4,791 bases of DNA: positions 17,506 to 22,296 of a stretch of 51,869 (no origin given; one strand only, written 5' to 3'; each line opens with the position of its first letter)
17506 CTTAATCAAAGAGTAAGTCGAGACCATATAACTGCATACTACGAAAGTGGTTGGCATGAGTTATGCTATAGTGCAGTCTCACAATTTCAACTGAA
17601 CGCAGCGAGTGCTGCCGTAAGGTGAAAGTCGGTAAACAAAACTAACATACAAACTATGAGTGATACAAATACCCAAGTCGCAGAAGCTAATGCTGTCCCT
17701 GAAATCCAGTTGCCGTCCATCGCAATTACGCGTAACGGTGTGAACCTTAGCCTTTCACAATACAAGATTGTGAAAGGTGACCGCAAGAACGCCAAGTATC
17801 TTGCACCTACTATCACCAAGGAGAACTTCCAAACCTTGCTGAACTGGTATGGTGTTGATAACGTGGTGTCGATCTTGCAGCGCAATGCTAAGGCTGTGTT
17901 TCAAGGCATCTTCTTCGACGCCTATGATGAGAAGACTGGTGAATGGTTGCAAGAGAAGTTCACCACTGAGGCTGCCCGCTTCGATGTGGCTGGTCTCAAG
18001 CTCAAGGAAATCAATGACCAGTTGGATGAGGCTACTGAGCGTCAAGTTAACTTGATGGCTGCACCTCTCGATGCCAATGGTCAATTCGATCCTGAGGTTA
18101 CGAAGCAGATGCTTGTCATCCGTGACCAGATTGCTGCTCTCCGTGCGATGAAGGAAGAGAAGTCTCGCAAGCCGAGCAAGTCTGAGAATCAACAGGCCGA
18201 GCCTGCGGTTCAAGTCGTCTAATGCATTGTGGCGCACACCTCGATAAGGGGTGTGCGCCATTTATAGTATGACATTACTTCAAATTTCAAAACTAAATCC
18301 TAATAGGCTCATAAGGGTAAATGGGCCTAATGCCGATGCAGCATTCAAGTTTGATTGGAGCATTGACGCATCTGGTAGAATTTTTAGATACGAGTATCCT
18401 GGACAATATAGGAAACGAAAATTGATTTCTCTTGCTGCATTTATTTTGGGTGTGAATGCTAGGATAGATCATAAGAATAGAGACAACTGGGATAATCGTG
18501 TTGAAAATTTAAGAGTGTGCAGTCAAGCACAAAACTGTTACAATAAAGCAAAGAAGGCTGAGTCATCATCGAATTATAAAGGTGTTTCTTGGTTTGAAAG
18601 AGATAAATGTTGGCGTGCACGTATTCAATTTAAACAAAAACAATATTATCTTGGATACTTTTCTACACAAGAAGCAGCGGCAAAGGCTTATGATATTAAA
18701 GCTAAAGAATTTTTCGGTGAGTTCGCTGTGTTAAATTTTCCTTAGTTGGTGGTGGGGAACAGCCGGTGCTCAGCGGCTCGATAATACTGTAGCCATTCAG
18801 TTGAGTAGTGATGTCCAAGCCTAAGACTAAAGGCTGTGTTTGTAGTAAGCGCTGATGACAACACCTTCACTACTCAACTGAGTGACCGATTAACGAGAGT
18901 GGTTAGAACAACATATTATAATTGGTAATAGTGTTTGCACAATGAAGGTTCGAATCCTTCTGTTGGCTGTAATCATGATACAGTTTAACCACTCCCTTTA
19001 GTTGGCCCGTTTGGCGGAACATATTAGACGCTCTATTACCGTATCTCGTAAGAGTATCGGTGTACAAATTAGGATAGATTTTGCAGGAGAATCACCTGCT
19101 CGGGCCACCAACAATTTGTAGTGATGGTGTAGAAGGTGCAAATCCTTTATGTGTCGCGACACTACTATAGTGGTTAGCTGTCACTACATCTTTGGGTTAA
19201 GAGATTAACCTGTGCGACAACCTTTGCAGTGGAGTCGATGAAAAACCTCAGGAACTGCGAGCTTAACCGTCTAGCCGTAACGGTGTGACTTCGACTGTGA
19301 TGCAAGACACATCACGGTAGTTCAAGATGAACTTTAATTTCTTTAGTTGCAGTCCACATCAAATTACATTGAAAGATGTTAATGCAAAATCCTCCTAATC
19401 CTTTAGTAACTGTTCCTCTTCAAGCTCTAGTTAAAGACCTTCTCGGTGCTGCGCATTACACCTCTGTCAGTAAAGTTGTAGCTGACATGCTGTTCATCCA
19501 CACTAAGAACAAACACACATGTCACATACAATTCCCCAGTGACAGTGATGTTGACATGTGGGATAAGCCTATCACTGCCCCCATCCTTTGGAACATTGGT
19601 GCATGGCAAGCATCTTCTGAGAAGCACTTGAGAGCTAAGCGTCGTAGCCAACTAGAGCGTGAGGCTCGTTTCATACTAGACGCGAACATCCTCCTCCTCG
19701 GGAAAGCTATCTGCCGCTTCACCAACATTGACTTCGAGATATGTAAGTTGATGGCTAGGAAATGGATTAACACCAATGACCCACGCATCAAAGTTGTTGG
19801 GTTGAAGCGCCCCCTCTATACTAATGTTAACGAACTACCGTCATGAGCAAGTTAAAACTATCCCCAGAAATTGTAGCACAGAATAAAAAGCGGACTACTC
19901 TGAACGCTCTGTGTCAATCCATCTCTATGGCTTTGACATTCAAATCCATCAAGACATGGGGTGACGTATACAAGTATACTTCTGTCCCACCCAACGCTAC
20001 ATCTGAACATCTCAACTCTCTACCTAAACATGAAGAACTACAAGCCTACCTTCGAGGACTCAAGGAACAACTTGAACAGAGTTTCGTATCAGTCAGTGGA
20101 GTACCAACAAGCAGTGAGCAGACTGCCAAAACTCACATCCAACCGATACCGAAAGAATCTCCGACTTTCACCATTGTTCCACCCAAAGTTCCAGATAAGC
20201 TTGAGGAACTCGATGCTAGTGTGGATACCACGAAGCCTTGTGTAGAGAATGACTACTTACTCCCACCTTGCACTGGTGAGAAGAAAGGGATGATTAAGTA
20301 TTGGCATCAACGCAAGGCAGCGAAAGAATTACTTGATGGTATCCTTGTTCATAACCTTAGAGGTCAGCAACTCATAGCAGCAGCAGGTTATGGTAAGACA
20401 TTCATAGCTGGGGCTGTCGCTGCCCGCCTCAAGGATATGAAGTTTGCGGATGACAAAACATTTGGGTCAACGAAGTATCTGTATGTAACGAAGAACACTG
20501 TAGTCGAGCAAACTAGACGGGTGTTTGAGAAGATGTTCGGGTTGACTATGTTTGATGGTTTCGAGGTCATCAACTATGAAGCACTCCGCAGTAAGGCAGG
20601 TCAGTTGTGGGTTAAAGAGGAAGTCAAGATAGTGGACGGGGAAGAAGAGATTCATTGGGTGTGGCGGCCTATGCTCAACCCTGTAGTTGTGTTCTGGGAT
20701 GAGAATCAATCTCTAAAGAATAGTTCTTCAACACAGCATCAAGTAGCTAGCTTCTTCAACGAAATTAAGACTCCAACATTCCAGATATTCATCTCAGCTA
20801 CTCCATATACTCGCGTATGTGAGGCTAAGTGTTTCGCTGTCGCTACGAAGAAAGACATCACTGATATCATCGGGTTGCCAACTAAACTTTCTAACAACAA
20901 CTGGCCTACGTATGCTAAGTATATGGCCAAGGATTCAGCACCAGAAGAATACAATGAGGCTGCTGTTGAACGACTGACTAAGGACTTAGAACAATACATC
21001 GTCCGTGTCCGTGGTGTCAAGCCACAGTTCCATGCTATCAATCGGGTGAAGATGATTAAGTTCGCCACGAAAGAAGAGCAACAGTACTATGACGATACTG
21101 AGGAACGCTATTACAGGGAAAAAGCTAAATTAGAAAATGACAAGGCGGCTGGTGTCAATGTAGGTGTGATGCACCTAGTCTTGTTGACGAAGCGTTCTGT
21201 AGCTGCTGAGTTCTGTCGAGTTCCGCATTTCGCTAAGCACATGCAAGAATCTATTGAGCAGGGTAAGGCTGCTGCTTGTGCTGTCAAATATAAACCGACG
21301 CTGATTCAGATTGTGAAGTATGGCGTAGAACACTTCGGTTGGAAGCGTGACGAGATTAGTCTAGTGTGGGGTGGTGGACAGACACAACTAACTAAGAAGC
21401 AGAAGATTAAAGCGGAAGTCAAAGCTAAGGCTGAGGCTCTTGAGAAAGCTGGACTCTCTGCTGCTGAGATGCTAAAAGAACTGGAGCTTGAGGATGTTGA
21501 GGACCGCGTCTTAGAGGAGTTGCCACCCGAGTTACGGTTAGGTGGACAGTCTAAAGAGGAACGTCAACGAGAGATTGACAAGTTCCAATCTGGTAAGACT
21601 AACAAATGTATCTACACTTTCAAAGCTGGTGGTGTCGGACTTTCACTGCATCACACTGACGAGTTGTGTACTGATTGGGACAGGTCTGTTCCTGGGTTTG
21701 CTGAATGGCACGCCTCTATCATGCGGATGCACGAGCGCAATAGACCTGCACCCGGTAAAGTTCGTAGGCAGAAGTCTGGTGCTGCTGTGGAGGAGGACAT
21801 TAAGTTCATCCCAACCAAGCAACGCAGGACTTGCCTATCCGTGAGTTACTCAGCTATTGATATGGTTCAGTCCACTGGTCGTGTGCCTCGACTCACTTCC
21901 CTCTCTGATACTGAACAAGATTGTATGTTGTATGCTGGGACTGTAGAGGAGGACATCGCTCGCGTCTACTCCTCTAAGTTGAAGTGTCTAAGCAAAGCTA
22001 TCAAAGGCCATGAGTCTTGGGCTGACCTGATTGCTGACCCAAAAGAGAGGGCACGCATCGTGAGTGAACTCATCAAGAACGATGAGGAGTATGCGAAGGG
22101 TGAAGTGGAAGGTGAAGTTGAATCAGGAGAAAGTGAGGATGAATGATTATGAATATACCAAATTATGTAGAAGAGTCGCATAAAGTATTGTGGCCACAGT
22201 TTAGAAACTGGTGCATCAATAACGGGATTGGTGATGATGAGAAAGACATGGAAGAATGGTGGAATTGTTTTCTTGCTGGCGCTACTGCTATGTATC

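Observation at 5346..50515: Genome-wide, gene-co-oriented set of -24/-12 promoter motifs (TGGCAY-N5-hTGCT)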

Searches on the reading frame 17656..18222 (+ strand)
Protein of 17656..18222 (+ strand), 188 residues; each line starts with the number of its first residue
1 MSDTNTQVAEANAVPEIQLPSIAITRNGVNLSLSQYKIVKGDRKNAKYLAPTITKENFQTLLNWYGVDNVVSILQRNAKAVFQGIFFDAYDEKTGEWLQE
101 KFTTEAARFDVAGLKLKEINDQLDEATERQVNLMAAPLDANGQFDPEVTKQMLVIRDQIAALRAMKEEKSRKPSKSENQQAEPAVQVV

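Call 8: search_protein_families(library=pfam, proteins=[window:17656-18222:+], max_evalue=0.01)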
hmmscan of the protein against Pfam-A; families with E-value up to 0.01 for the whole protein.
window:17656-18222:+ (188 aa): 0 families

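Call 21: search_protein_families(library=phrogs, proteins=[window:17656-18222:+], max_evalue=0.01)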
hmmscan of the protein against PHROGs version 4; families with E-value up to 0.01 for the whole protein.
window:17656-18222:+ (188 aa): 0 families

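Call 102: search_protein_families(library=pfam, proteins=[window:17656-18222:+], max_evalue=10)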
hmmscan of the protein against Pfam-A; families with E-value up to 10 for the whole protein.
window:17656-18222:+ (188 aa): 1 family
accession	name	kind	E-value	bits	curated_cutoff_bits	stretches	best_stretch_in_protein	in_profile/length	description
PF04691.17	ApoC-I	-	0.016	15.4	28.3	1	69-103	17-51/61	Apolipoprotein C-I (ApoC-1)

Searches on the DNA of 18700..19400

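Call 81: search_rna_families(source=window, start=18700, end=19400, threshold=evalue, max_evalue=1)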
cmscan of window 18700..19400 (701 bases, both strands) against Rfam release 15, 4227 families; matches with E-value up to 1: 3.
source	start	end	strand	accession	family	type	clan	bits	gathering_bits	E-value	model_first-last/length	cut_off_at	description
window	18909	18965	+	RF00005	tRNA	Gene; tRNA;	CL00001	25.8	29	0.005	3-68/71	no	tRNA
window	18918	18968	-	RF04351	Plastid-psbl-rps4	Cis-reg;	-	17.2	68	0.98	1-53/53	no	Plastid-psbl-rps4 3UTR RNA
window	18937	18997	+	RF01613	ceN109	Gene; snRNA; snoRNA; CD-box;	-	16.6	52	0.88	1-67/67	no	Nematode snoRNA ceN109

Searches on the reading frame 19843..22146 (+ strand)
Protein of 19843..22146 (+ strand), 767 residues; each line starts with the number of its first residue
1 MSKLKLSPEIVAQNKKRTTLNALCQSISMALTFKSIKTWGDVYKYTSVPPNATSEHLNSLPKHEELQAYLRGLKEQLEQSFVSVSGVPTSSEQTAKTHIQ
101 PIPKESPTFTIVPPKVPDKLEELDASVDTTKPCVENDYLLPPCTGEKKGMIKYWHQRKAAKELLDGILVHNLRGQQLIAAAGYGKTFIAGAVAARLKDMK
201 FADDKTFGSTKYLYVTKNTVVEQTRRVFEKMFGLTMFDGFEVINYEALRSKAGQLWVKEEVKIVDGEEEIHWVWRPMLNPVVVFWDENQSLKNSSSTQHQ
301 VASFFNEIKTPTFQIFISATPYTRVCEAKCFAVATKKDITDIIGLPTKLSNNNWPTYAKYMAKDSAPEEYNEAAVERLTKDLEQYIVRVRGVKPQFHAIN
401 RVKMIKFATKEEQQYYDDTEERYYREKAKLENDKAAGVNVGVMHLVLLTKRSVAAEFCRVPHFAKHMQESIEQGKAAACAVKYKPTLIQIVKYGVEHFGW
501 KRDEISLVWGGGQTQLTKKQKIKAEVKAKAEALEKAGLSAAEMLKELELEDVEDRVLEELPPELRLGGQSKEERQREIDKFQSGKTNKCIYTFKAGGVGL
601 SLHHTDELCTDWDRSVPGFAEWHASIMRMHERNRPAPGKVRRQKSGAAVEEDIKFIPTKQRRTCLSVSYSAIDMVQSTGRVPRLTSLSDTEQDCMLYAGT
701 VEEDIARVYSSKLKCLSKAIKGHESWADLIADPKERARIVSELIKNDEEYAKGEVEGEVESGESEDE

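Call 8: search_protein_families(library=pfam, proteins=[window:19843-22146:+], max_evalue=0.01)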
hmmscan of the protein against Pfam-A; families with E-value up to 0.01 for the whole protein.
window:19843-22146:+ (767 aa): 2 families
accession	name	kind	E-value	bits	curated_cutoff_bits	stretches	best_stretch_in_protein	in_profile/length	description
PF04851.21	ResIII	-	0.00044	20.6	22.5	1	155-236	7-81/164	Type III restriction enzyme, res subunit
PF00271.37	Helicase_C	-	0.0062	17.2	23.5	0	567-604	47-83/110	Helicase conserved C-terminal domain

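Call 21: search_protein_families(library=phrogs, proteins=[window:19843-22146:+], max_evalue=0.01)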
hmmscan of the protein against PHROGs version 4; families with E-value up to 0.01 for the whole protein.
window:19843-22146:+ (767 aa): 1 family
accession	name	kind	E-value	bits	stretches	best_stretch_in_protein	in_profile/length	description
phrog_16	-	DNA, RNA and nucleotide metabolism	1.7e-06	27.6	1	148-323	269-418/986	DNA helicase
